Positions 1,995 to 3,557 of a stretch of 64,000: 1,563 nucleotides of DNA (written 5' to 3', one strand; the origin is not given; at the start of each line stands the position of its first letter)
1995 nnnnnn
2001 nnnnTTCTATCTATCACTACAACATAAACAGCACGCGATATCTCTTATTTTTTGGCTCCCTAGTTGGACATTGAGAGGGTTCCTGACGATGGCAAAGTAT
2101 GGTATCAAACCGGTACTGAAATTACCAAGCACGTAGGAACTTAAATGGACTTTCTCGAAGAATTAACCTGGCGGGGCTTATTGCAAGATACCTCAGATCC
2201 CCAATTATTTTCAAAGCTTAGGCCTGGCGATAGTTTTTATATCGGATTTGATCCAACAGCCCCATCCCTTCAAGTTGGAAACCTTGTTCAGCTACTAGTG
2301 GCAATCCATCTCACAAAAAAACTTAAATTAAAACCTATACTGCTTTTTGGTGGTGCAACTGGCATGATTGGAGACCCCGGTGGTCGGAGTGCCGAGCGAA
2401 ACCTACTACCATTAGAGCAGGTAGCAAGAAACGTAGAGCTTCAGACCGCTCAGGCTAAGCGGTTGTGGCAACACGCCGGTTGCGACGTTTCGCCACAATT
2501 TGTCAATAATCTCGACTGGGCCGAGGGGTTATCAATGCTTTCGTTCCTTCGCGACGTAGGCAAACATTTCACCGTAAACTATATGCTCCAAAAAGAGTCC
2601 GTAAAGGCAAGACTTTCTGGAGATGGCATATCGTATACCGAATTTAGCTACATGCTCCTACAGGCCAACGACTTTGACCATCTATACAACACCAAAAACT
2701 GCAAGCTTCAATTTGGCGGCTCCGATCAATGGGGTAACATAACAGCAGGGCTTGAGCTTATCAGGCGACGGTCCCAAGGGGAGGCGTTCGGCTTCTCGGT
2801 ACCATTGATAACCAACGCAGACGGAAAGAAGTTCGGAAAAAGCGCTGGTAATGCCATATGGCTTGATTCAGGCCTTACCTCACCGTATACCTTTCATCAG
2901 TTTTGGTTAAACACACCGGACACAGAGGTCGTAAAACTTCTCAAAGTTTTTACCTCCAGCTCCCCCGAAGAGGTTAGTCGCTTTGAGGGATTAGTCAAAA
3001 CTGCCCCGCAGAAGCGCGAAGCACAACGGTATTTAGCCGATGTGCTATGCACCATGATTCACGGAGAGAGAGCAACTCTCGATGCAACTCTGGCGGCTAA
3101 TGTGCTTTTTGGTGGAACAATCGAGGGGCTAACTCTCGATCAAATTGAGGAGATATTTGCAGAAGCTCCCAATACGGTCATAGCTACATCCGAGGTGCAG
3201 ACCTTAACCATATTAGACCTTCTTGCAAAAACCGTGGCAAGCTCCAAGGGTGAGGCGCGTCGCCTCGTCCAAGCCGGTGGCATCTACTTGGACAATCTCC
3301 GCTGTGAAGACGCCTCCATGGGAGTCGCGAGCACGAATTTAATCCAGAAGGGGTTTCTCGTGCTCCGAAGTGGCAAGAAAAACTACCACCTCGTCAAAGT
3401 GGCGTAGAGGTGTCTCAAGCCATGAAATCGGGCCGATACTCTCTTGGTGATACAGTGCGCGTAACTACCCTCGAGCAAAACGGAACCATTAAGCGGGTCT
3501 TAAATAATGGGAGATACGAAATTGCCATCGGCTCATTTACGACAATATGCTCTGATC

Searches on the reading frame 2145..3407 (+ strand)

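Call 18: search_protein_families(library=ncbifam, proteins=[window:2145-3407:+], max_evalue=0.00001)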
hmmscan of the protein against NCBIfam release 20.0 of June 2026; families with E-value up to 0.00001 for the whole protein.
window:2145-3407:+ (420 aa): 1 family
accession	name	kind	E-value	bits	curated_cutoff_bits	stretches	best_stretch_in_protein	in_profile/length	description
TIGR00234.1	tyrS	equivalog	1.6e-98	330.5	113.8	1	2-418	5-404/406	tyrosine--tRNA ligase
